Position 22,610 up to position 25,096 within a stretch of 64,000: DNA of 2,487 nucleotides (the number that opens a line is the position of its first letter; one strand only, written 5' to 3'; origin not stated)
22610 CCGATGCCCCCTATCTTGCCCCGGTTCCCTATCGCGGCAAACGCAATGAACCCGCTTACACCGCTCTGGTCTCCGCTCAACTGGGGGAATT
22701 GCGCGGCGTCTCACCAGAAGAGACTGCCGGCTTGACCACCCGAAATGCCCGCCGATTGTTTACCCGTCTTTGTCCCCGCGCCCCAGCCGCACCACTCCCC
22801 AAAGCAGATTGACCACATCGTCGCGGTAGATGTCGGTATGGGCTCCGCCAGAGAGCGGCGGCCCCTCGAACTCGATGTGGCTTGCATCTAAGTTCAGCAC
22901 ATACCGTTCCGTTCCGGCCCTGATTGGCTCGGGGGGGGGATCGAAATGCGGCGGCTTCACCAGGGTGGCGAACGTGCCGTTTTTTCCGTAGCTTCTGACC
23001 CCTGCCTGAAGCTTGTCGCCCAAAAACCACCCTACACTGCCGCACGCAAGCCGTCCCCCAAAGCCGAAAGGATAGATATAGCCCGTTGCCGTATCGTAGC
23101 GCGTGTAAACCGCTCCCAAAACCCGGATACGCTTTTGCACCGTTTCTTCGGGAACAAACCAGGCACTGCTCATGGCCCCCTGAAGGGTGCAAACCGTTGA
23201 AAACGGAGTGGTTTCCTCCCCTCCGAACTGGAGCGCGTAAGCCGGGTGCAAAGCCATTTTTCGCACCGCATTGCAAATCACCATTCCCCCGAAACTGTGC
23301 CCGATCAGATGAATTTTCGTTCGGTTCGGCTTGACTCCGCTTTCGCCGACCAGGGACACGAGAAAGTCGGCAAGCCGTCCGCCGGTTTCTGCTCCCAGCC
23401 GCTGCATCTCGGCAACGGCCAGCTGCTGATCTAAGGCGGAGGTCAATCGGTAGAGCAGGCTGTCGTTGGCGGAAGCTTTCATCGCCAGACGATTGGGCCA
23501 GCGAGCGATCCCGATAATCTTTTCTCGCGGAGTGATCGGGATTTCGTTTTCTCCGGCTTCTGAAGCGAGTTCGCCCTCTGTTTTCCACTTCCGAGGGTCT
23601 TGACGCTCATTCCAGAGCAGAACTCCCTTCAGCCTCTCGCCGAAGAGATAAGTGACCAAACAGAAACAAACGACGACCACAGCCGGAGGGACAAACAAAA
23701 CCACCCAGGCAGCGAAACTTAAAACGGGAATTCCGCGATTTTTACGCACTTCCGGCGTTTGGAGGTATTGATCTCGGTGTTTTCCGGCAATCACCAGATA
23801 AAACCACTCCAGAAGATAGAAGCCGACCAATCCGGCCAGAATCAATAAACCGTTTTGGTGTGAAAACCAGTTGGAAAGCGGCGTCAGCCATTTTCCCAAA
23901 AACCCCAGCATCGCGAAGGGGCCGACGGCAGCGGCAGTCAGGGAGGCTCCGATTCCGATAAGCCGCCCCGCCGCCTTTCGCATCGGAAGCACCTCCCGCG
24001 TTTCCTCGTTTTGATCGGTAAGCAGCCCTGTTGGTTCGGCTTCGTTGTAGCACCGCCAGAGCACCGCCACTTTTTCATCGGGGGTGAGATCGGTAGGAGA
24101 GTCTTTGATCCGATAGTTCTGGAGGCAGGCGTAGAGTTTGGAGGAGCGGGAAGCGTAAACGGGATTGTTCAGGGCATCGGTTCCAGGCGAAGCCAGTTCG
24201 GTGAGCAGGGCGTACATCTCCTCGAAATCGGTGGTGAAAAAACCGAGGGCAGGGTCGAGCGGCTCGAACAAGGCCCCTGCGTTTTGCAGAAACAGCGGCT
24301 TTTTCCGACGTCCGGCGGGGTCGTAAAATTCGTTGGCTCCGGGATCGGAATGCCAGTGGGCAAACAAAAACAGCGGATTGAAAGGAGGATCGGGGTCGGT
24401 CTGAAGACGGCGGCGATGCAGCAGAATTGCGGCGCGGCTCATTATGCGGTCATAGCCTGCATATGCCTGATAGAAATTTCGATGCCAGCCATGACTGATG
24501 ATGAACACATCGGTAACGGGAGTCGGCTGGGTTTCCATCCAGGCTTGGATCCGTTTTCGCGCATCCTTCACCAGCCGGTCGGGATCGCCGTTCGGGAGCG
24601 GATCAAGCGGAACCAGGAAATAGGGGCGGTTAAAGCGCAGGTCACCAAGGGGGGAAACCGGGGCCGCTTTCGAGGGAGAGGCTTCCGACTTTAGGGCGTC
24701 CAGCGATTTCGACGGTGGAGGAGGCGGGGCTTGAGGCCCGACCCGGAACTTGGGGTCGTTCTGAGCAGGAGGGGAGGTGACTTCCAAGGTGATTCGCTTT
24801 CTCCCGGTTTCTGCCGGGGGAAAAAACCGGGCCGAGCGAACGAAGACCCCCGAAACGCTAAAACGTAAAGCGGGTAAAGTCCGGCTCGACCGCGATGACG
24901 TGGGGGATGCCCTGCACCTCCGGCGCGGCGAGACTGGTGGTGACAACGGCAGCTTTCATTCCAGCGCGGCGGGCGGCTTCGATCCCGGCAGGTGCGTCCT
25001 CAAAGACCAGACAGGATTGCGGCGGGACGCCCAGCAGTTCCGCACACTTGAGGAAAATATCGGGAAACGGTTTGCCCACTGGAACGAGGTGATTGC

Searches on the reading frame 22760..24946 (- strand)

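Call 64: search_protein_families(library=pfam, proteins=[window:22760-24946:-], max_evalue=0.01)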
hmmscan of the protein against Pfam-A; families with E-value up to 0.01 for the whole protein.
window:22760-24946:- (728 aa): 3 families
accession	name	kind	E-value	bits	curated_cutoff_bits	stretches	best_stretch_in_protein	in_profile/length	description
PF05057.20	DUF676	-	0.0027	17.7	20.3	1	522-569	59-104/217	Putative serine esterase (DUF676)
PF07819.20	PGAP1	-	0.0032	17.7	24.3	0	538-557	86-105/233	PGAP1-like alpha/beta domain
PF12697.13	Abhydrolase_6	-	0.0071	17.5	26.3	1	525-582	51-85/217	Alpha/beta hydrolase family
